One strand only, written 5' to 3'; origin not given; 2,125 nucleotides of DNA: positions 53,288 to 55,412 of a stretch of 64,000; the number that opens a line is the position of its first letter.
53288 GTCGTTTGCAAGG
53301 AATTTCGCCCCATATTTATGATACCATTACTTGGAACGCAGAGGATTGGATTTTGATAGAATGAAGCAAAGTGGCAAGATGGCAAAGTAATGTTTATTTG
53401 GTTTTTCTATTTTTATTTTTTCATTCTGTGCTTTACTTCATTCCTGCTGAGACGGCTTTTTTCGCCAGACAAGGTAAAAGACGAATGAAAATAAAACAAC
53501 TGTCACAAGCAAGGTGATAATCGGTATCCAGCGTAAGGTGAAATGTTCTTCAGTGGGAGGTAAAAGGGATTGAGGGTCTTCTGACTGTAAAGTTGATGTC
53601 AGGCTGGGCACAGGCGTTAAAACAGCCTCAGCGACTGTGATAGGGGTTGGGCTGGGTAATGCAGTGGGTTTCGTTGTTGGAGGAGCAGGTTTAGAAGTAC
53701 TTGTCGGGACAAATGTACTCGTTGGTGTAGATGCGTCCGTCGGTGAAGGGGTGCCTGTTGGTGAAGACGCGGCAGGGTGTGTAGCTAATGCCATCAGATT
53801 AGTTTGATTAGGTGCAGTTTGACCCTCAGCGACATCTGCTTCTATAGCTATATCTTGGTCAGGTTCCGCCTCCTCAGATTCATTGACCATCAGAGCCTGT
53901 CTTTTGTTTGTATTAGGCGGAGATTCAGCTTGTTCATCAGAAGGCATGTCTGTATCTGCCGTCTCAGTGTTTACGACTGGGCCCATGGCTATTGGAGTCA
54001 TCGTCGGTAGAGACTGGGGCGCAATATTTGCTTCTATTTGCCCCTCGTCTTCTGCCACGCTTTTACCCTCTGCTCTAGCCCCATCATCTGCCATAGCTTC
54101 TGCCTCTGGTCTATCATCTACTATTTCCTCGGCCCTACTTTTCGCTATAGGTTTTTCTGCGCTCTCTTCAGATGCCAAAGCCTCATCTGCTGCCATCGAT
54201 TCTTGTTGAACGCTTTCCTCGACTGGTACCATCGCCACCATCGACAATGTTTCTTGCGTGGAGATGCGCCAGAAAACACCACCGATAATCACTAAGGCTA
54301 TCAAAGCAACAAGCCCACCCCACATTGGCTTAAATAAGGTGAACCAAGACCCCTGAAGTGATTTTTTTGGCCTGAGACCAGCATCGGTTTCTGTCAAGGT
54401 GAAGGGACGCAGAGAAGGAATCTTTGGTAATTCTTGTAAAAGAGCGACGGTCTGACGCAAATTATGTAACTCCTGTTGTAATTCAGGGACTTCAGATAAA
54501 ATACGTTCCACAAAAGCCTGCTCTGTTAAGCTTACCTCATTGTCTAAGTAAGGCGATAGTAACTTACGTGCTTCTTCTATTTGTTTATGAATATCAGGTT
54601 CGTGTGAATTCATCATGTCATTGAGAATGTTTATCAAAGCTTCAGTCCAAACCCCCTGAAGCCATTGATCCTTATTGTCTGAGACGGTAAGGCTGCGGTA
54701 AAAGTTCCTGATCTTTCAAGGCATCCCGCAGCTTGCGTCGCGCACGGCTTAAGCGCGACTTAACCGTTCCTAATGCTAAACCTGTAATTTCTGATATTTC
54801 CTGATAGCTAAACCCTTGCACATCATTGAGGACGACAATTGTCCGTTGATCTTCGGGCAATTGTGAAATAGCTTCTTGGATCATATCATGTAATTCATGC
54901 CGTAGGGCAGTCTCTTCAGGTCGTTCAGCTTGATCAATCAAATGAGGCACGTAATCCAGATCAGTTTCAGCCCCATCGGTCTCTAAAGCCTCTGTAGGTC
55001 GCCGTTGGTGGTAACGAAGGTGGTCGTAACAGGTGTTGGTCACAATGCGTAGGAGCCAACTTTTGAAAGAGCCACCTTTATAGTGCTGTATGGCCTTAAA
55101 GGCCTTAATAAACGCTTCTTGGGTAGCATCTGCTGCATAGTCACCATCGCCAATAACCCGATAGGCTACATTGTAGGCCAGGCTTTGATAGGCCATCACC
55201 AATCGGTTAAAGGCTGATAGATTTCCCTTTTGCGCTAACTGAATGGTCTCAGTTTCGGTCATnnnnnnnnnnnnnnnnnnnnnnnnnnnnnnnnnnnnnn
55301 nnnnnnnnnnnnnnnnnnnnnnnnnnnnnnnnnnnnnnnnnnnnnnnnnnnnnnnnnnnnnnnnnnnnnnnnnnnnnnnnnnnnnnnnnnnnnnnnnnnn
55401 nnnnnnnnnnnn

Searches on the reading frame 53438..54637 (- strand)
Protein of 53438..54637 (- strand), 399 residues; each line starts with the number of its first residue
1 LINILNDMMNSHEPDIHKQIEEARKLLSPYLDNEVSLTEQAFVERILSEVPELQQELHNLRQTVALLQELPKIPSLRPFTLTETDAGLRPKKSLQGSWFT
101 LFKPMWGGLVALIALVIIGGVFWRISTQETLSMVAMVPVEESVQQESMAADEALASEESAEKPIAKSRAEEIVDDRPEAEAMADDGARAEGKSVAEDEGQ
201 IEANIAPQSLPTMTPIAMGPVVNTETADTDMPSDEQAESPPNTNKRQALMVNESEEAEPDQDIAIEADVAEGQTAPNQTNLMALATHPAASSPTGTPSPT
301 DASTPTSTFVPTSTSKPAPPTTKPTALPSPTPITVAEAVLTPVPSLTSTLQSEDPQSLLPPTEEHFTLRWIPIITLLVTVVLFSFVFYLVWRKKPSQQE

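Call 4: search_protein_families(library=pfam, proteins=[window:53438-54637:-], max_evalue=0.1)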
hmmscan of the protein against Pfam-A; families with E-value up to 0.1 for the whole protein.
window:53438-54637:- (399 aa): 2 families
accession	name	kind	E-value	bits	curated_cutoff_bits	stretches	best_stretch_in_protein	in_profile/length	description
PF13490.11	zf-HC2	-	0.0017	18.8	22.2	1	21-45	2-26/35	Putative zinc-finger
PF07426.16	Dynactin_p22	-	0.0078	16.5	25.2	1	15-66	54-105/168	Dynactin subunit p22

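Call 5: search_protein_families(library=ncbifam, proteins=[window:53438-54637:-], max_evalue=0.1)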
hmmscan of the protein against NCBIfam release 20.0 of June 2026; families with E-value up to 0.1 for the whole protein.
window:53438-54637:- (399 aa): 3 families
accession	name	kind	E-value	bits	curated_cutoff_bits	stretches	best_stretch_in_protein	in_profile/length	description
NF052375.1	antisigma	equivalog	3.4e-07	30.5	100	1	26-150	1-124/217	anti-sigma factor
NF010501.0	PRK13920.1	subfamily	6e-07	29.3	225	1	21-145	2-124/213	putative anti-sigmaE protein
NF033885.1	conj_TraP_IncI1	equivalog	0.044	13.5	135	1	104-190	15-101/217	conjugal transfer protein TraP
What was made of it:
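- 53438..54637 (-): Anti-sigma factor (399 aa). It has a zf-HC2-like N-terminal domain, TM1 at about aa 105, a 248-aa acidic Ala/Pro/Thr/Glu-rich external loop (net -32), and a second TM at the C-terminus. Pfam zf-HC2 E 0.0017 (below the gathering score) and NCBIfam anti-sigma E 3e-7 (calls 4, 5).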

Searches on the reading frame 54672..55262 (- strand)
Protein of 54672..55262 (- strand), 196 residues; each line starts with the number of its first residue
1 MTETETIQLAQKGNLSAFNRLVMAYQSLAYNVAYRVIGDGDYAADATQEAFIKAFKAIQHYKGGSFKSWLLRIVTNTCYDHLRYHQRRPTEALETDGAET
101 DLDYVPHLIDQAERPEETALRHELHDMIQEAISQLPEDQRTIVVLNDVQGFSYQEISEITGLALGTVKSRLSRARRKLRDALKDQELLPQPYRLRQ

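Call 4: search_protein_families(library=pfam, proteins=[window:54672-55262:-], max_evalue=0.1)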
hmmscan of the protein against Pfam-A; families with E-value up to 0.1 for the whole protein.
window:54672-55262:- (196 aa): 11 families
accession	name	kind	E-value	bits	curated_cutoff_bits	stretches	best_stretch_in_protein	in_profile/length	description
PF08281.18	Sigma70_r4_2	-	1.5e-21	76.2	25.7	1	126-178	2-54/54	Sigma-70, region 4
PF04542.20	Sigma70_r2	-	1.1e-19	70.5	24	1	21-88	1-71/71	Sigma-70 region 2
PF04545.22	Sigma70_r4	-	5.9e-13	48.6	24.1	1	131-179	1-49/50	Sigma-70, region 4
PF07638.17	Sigma70_ECF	-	9e-06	26.1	21.1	1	111-183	117-184/185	ECF sigma factor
PF13412.12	HTH_24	-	0.0041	17.1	21.9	1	152-174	19-41/48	Winged helix-turn-helix DNA-binding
PF12645.13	HTH_16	-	0.023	15.3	22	1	5-61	2-64/65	Helix-turn-helix domain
PF20231.3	DUF6589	-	0.025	13.7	27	1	42-93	351-401/410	Family of unknown function (DUF6589)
PF14493.12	HTH_40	-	0.026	15.2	27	0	149-176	11-38/89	Helix-turn-helix domain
PF00196.25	GerE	-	0.031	14.3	23.5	1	148-179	15-46/57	Bacterial regulatory proteins, luxR family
PF13191.12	AAA_16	-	0.076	13.9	32.6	0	90-154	79-147/167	AAA ATPase domain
PF02001.22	DUF134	-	0.09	13.8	27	0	141-183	41-83/98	Protein of unknown function DUF134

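Call 5: search_protein_families(library=ncbifam, proteins=[window:54672-55262:-], max_evalue=0.1)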
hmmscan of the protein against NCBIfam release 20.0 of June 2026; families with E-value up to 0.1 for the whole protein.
window:54672-55262:- (196 aa): 125 families (the best 25 are shown)
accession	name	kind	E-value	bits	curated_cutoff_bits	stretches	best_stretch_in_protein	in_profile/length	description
NF007223.0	PRK09641.1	equivalog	6.5e-44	150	209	1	4-184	6-186/187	RNA polymerase sigma factor SigW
NF007229.0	PRK09647.1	equivalog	2.3e-39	135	265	1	10-185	38-205/220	RNA polymerase sigma factor SigE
NF007225.0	PRK09643.1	equivalog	4.8e-38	130.9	190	1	4-184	15-184/204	RNA polymerase sigma factor SigM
TIGR02937.1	sigma70-ECF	superfamily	1.5e-37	128.8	42.9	1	17-182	2-165/165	sigma-70 family RNA polymerase sigma factor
TIGR02939.1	RpoE_Sigma70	equivalog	1.9e-37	129.2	236.15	1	4-182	8-186/190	RNA polymerase sigma factor RpoE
TIGR02948.1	SigW_bacill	equivalog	6.3e-37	127.5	243.1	1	6-184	8-186/187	RNA polymerase sigma factor SigW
NF008888.0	PRK11922.1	equivalog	1.3e-35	123.1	204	1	3-184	17-198/231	RNA polymerase sigma factor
NF009185.0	PRK12533.1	equivalog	1.4e-34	119.8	248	1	13-185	26-196/231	RNA polymerase sigma factor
NF009166.1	PRK12513.1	equivalog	8.6e-34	116.9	206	1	11-186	17-190/193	RNA polymerase sigma factor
NF058625.1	sigma_PG0214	equivalog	3.1e-33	114.9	130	1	16-185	4-164/170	GFO_1088 family ECF-type sigma factor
TIGR02947.1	SigH_actino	hypoth_equivalog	3.8e-33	114.8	251.55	1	16-184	11-181/193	RNA polymerase sigma-70 factor, TIGR02947 family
NF004113.0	PRK05602.1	equivalog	2.8e-31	108.8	208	1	10-186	39-205/211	RNA polymerase sigma factor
TIGR02985.1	Sig70_bacteroi1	subfamily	8.7e-30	104.1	126.4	1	17-182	2-162/162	RNA polymerase sigma-70 factor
TIGR02950.1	SigM_subfam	subfamily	8.7e-30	103.7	147.95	1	22-181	6-157/159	RNA polymerase sigma factor, SigM family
NF009171.0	PRK12518.1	equivalog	3e-29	102.2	208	1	2-185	13-187/191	RNA polymerase sigma factor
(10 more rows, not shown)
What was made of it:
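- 54672..55262 (-): ECF sigma factor (196 aa), transcribed divergently from the cluster. Sigma70_r2 and r4_2 match; TIGR02937 scores 128.8 bits against a cutoff of 42.9 (calls 4, 5).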
